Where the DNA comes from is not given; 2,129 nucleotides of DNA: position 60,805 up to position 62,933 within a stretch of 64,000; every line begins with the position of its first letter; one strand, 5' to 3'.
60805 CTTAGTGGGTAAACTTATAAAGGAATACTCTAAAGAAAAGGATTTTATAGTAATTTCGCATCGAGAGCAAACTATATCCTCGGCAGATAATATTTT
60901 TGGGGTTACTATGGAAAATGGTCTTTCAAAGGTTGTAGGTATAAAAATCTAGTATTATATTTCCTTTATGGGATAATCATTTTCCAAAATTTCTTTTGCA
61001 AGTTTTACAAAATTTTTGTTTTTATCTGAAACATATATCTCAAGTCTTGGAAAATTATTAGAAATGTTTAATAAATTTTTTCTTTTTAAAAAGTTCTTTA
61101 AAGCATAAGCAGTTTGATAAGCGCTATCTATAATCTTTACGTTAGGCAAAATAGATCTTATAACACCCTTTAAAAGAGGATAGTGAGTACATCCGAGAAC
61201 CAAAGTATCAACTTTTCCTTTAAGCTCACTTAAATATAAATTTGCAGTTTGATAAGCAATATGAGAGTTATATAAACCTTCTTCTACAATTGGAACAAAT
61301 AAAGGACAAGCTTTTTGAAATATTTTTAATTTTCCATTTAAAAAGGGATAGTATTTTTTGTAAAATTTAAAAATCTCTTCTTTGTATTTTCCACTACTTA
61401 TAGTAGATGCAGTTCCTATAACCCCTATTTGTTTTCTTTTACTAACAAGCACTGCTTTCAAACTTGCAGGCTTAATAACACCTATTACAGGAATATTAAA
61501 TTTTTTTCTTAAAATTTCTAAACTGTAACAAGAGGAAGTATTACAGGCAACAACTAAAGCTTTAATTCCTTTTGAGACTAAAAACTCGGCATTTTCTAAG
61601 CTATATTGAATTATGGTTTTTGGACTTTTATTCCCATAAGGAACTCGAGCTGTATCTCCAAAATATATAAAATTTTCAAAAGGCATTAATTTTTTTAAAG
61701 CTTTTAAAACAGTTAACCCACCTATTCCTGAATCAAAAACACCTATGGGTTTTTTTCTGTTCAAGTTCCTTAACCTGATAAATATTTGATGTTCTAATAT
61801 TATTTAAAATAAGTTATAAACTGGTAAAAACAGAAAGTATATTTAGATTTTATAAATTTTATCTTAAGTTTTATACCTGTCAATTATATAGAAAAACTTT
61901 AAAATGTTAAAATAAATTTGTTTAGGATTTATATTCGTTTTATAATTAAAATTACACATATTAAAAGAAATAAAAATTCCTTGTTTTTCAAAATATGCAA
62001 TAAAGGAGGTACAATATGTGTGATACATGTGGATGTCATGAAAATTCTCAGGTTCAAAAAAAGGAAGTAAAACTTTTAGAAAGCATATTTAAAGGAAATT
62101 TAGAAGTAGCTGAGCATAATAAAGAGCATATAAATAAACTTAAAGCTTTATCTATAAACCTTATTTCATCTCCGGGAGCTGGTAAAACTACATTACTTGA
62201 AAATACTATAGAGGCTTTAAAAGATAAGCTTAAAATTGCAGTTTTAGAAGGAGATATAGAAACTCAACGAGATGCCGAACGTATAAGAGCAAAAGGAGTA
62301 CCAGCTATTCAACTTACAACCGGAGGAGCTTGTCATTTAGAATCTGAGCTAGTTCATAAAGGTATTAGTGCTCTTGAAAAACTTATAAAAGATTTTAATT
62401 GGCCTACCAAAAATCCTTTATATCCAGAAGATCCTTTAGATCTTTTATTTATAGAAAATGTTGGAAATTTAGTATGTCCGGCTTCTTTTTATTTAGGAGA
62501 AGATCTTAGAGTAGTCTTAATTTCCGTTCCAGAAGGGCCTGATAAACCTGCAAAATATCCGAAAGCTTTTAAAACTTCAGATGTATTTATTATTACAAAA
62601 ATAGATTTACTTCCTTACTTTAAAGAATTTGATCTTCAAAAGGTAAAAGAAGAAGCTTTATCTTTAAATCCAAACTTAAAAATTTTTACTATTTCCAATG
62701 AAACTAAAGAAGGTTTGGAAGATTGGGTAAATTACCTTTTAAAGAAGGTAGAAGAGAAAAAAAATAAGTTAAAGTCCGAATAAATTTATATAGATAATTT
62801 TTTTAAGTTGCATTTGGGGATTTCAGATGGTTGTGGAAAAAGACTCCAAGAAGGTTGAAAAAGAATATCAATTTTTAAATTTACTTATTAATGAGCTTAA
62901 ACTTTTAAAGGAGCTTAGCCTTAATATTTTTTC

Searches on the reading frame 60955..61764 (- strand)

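Call 86: search_protein_families(library=pfam, proteins=[window:60955-61764:-], max_evalue=0.00001)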
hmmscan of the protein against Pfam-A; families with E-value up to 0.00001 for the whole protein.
window:60955-61764:- (269 aa): 1 family
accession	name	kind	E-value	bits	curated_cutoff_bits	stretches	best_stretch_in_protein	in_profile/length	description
PF01177.27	Asp_Glu_race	-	7e-16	59.1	31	1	33-215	31-204/211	Asp/Glu/Hydantoin racemase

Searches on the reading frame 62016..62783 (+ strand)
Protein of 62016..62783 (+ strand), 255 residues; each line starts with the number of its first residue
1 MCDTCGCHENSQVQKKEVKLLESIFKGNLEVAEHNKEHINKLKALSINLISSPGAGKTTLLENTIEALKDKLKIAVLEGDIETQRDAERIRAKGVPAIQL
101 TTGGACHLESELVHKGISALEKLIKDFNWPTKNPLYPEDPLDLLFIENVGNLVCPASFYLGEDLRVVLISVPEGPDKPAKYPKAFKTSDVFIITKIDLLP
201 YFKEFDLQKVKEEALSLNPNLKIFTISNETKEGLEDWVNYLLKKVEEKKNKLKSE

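Call 86: search_protein_families(library=pfam, proteins=[window:62016-62783:+], max_evalue=0.00001)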
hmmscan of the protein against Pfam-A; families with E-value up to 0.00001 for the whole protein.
window:62016-62783:+ (255 aa): 1 family
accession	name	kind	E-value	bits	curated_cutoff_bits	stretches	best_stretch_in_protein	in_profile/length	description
PF02492.25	cobW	-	2.8e-25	89.4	20.7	1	49-224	5-179/180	CobW/HypB/UreG, nucleotide-binding domain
